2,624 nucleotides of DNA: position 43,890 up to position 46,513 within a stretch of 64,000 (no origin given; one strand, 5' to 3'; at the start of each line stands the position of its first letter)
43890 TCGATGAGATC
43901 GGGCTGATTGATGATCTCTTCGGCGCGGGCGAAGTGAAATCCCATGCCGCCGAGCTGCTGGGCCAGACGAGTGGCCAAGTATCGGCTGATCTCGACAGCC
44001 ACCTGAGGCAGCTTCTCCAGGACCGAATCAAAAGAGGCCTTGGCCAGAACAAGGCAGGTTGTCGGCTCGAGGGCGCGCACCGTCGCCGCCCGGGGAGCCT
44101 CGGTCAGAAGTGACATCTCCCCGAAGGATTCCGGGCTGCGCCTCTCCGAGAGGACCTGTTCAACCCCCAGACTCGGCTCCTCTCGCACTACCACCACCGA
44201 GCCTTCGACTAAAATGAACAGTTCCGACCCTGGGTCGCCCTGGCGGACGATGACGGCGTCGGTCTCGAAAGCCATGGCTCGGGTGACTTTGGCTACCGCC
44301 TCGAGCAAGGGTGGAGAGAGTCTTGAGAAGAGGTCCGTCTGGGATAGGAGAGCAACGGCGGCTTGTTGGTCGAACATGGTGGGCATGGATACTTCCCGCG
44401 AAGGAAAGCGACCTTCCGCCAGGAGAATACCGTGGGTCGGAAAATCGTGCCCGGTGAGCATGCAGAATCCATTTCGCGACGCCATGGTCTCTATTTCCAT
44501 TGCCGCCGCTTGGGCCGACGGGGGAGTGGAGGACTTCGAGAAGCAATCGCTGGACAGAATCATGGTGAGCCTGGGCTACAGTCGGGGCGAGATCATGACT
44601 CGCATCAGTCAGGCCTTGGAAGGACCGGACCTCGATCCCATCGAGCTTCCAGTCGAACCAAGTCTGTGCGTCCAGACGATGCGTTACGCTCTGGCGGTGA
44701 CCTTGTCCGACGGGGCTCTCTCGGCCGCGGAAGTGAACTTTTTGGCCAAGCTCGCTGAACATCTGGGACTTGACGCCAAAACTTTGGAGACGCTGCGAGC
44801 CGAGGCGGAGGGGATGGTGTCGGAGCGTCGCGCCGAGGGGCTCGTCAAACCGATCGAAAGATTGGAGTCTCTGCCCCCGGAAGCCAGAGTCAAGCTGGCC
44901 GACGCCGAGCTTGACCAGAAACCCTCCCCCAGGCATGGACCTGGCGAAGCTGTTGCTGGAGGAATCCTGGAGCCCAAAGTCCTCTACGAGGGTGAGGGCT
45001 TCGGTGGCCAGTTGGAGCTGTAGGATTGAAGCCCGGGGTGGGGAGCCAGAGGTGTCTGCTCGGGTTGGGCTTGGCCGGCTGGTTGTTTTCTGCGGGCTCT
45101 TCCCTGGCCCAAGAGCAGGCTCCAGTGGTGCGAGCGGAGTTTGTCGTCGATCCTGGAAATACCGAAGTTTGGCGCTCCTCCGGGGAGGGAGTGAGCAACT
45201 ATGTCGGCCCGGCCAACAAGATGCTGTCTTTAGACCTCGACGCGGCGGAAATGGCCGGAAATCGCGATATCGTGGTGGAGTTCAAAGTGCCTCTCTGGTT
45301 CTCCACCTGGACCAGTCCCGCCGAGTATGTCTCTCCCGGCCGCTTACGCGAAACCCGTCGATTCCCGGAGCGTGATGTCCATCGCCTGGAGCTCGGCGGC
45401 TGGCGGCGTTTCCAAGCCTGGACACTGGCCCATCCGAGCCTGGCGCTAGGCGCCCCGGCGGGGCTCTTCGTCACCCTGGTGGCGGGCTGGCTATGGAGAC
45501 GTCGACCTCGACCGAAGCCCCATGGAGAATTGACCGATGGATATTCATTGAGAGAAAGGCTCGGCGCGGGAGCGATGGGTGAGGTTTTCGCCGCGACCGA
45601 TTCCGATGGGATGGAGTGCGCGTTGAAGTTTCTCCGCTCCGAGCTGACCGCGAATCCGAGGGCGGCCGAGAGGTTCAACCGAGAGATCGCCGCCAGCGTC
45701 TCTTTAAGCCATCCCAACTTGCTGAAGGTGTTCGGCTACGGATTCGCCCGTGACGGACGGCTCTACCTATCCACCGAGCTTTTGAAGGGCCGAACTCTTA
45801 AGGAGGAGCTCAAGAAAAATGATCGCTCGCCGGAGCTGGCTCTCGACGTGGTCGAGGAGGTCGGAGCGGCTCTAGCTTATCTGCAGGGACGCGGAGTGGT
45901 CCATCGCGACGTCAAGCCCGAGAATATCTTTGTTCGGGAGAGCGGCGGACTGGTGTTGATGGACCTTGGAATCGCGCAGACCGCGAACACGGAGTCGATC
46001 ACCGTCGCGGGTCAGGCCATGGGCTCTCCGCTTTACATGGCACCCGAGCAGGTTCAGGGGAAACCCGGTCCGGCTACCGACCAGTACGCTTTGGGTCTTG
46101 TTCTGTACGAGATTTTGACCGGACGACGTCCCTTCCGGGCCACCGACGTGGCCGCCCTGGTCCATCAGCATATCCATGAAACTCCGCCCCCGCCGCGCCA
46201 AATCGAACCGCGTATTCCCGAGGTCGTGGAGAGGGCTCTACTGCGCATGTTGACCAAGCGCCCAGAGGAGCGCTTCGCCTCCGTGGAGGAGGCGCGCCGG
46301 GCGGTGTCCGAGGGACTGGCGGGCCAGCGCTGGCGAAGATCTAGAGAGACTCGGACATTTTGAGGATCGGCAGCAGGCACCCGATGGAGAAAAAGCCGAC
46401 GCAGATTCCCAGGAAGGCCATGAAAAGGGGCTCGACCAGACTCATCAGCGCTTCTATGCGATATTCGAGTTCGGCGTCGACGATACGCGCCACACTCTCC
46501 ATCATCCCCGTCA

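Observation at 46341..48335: GspF/PilC-like platform protein preceded by a long Pro-rich low-complexity N-terminal domain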

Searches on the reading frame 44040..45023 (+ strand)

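Call 3: search_protein_families(library=pfam, proteins=[window:44040-45023:+], max_evalue=0.01)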
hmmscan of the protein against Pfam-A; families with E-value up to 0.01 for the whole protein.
window:44040-45023:+ (327 aa): 2 families
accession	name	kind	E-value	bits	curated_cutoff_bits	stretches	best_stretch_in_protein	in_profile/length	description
PF05099.18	TerB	-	2.5e-07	31.4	24.4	1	212-253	76-117/118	Tellurite resistance protein TerB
PF04391.17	DUF533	-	2.7e-06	27.5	29.6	1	141-255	65-177/178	Protein of unknown function (DUF533)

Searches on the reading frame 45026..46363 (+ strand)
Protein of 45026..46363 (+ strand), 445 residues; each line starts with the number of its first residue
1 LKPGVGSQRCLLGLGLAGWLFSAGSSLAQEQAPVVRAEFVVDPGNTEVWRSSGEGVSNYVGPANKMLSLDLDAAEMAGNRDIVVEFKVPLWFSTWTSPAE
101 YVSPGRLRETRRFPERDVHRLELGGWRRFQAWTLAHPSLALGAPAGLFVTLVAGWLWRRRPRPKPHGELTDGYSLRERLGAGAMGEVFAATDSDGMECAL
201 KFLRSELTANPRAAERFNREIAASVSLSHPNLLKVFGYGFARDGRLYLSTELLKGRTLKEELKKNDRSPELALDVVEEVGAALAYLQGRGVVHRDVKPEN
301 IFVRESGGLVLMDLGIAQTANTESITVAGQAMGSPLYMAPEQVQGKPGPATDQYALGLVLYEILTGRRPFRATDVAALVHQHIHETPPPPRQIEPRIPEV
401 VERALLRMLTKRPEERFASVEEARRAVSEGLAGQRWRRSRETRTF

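Call 3: search_protein_families(library=pfam, proteins=[window:45026-46363:+], max_evalue=0.01)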
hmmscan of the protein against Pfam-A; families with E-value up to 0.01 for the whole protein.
window:45026-46363:+ (445 aa): 6 families
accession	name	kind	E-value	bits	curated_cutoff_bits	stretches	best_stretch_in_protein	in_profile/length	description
PF00069.31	Pkinase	-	1.5e-41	143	31.7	1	173-418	1-253/263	Protein kinase domain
PF07714.23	PK_Tyr_Ser-Thr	-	2.3e-29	103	23.1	1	175-414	3-250/258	Protein tyrosine and serine/threonine kinase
PF03109.22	ABC1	-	6.1e-06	26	22.9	1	248-323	145-220/244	ABC1 atypical kinase-like domain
PF14531.12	Kinase-like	-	6.8e-05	22.7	25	1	284-410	159-283/289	Kinase-like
PF06293.20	Kdo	-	0.0048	16.8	21.3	1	262-315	109-167/207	Lipopolysaccharide kinase (Kdo/WaaP) family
PF01636.29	APH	-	0.0086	16.3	23.2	1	245-317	124-197/239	Phosphotransferase enzyme family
